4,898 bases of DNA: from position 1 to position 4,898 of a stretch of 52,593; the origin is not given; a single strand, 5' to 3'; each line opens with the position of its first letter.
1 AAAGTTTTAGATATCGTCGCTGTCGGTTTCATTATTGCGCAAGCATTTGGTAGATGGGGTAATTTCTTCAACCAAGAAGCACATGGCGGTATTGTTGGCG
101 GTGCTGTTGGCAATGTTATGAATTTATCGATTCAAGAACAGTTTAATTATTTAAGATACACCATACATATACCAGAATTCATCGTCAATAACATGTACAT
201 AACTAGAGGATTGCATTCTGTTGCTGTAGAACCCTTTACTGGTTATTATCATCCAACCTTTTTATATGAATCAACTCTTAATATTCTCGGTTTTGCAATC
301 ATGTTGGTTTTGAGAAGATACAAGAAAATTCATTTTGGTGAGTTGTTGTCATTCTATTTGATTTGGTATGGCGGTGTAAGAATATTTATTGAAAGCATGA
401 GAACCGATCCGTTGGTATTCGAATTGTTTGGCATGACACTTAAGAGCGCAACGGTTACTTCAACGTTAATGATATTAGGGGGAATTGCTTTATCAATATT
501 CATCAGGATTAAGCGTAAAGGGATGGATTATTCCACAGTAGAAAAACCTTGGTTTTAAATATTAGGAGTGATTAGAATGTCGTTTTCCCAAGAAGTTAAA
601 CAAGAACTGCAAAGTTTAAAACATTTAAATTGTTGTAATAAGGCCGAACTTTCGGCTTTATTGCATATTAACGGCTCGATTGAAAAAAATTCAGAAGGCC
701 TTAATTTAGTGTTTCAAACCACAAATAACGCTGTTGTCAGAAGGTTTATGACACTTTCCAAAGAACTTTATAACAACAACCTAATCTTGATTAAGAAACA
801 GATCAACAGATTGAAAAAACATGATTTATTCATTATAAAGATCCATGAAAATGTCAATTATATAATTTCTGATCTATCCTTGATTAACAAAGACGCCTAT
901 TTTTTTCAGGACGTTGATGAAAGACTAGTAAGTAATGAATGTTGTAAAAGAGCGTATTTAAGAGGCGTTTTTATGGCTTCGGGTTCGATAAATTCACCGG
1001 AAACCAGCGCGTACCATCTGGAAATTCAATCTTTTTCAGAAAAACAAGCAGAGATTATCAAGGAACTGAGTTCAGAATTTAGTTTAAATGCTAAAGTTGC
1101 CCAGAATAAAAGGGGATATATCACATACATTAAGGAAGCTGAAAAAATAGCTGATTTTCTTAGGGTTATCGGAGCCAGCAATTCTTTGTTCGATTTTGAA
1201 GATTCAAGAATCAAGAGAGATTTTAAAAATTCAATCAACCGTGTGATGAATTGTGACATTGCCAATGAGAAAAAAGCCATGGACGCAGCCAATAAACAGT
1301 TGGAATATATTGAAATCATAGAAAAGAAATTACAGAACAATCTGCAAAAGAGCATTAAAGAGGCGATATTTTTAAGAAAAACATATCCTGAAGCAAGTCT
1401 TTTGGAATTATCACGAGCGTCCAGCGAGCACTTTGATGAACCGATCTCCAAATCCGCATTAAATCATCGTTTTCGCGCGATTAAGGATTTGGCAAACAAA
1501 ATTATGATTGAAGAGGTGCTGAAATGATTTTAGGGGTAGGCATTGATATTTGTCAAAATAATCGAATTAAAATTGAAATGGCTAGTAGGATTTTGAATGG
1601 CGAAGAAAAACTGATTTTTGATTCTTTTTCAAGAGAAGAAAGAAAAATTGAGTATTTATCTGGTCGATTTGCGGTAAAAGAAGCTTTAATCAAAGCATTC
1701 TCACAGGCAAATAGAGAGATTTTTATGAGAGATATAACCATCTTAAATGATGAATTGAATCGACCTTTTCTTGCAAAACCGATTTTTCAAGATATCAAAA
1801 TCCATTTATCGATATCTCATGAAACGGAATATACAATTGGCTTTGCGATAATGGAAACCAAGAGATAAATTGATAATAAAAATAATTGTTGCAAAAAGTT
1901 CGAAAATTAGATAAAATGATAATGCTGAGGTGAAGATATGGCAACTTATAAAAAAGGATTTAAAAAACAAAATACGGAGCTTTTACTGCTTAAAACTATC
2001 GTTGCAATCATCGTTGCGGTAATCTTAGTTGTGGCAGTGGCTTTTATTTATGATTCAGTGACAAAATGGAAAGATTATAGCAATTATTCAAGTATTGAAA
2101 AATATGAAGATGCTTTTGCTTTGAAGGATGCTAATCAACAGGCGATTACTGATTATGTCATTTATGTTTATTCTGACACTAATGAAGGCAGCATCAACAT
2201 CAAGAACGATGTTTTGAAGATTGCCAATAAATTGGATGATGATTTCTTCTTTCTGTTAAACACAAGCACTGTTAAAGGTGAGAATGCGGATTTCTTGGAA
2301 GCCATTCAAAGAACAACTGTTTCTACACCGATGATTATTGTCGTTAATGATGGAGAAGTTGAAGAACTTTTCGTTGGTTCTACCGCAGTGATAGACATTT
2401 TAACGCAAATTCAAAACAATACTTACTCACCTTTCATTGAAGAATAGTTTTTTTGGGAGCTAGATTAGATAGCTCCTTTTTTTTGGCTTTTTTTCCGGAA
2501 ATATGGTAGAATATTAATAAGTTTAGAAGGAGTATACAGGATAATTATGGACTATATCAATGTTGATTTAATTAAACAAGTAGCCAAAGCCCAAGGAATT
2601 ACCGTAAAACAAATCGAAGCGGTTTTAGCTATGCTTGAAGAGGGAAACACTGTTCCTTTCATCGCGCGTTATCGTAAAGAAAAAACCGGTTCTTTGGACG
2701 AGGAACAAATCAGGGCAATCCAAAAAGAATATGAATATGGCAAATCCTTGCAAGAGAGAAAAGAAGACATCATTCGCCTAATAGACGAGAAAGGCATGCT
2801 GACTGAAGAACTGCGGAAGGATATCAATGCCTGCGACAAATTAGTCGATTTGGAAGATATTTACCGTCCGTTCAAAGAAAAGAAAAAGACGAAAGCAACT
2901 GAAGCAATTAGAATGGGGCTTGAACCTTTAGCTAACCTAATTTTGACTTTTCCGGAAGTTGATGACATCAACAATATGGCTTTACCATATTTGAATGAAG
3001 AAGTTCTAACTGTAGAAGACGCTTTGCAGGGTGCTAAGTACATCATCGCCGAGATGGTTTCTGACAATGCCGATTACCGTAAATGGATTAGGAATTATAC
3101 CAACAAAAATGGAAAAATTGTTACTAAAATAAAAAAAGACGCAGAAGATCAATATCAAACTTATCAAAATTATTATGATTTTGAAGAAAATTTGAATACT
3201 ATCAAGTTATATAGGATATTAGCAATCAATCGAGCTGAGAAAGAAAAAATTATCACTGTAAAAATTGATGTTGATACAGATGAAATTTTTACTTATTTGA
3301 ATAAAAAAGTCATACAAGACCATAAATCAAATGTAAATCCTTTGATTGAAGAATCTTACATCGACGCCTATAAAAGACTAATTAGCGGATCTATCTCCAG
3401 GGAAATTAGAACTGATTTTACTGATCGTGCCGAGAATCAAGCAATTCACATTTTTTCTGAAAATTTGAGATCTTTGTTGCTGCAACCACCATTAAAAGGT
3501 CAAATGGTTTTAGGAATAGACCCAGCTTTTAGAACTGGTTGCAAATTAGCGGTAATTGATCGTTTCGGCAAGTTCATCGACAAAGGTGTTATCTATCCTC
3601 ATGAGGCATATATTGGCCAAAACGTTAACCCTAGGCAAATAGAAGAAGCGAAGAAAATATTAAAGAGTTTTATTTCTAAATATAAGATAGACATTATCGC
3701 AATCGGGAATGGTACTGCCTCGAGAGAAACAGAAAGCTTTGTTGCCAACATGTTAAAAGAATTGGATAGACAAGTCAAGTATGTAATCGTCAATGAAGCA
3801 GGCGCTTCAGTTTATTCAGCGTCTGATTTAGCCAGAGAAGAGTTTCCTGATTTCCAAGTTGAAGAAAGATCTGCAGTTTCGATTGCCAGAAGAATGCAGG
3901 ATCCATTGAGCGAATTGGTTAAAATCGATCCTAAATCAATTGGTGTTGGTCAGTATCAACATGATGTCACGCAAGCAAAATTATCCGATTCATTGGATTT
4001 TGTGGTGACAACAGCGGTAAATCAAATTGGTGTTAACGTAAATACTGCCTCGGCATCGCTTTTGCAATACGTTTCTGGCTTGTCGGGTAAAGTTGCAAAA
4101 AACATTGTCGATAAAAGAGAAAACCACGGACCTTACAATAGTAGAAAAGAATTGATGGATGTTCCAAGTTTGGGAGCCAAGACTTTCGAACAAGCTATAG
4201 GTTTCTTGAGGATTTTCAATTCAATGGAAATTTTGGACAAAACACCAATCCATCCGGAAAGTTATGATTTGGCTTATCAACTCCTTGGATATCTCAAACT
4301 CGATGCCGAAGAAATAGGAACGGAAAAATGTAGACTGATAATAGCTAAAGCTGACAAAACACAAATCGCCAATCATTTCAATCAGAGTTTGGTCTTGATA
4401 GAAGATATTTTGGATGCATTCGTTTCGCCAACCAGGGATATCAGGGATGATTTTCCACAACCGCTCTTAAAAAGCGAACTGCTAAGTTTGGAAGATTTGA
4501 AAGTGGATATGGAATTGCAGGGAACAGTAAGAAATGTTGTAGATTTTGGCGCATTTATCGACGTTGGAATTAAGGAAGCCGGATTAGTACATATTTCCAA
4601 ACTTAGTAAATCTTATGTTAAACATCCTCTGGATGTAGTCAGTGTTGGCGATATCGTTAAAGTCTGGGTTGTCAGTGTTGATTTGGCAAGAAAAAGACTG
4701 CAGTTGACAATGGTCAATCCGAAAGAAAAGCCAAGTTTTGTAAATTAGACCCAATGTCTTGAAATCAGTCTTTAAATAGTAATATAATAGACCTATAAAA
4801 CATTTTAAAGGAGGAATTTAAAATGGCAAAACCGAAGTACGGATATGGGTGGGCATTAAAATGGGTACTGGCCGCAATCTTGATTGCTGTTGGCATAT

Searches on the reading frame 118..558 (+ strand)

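Call 75: search_protein_families(library=pfam, proteins=[window:118-558:+], max_evalue=0.00001)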
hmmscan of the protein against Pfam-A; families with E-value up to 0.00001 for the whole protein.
window:118-558:+ (146 aa): 1 family
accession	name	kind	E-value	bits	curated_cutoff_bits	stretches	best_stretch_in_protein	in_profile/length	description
PF01790.23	LGT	-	5.5e-19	68.9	24.9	1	38-127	158-239/240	Prolipoprotein diacylglyceryl transferase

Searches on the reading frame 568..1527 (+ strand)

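Call 75: search_protein_families(library=pfam, proteins=[window:568-1527:+], max_evalue=0.00001)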
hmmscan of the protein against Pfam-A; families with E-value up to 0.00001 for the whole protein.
window:568-1527:+ (319 aa): 3 families
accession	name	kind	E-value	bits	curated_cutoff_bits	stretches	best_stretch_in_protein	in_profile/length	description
PF14527.11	LAGLIDADG_WhiA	-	5.5e-31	107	23.2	1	128-220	2-93/93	WhiA LAGLIDADG-like domain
PF02650.20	HTH_WhiA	-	9.7e-24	84.1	27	1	223-309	1-84/84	WhiA C-terminal HTH domain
PF10298.14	WhiA_N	-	1.5e-19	70.2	23.4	1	21-106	1-86/86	WhiA N-terminal LAGLIDADG-like domain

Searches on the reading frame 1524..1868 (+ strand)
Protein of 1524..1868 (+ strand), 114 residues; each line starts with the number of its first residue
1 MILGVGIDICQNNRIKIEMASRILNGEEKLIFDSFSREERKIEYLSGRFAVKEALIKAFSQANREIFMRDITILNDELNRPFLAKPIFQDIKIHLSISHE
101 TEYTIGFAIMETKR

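Call 75: search_protein_families(library=pfam, proteins=[window:1524-1868:+], max_evalue=0.00001)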
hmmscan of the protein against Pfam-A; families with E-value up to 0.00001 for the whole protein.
window:1524-1868:+ (114 aa): 1 family
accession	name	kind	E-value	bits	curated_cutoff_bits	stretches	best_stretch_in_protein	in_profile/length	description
PF01648.25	ACPS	-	7.4e-12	45.7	25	1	4-107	1-110/111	4'-phosphopantetheinyl transferase superfamily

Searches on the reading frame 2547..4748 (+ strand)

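Call 75: search_protein_families(library=pfam, proteins=[window:2547-4748:+], max_evalue=0.00001)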
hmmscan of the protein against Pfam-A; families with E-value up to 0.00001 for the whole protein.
window:2547-4748:+ (733 aa): 9 families
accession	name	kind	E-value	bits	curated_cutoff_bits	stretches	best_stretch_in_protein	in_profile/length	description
PF16921.10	Tex_YqgF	-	2e-54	183.8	27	1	320-451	2-126/126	Tex protein YqgF-like domain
PF09371.15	Tex_N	-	6.4e-29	99.9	32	1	7-80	2-75/75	Tex-like protein N-terminal domain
PF12836.13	HHH_3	-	3.5e-26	91.5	27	1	491-555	1-65/65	Helix-hairpin-helix motif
PF22706.1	Tex_central_region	-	5.4e-24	85.6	27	1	143-303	8-178/178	Tex central region-like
PF00575.29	S1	-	2.4e-14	53.9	22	1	652-721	3-72/74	S1 RNA binding domain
PF17674.7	HHH_9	-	3.2e-14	54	23.1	1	561-633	1-70/70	HHH domain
PF14639.11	YqgF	-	3.7e-09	37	35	1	336-458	25-147/150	Holliday-junction resolvase-like of SPT6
PF14635.12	HHH_7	-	3.8e-08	34.1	27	1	464-556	5-103/104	Helix-hairpin-helix motif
PF23459.1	S1_RRP5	-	1.3e-06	29.3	27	1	652-720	2-70/72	RRP5 S1 domain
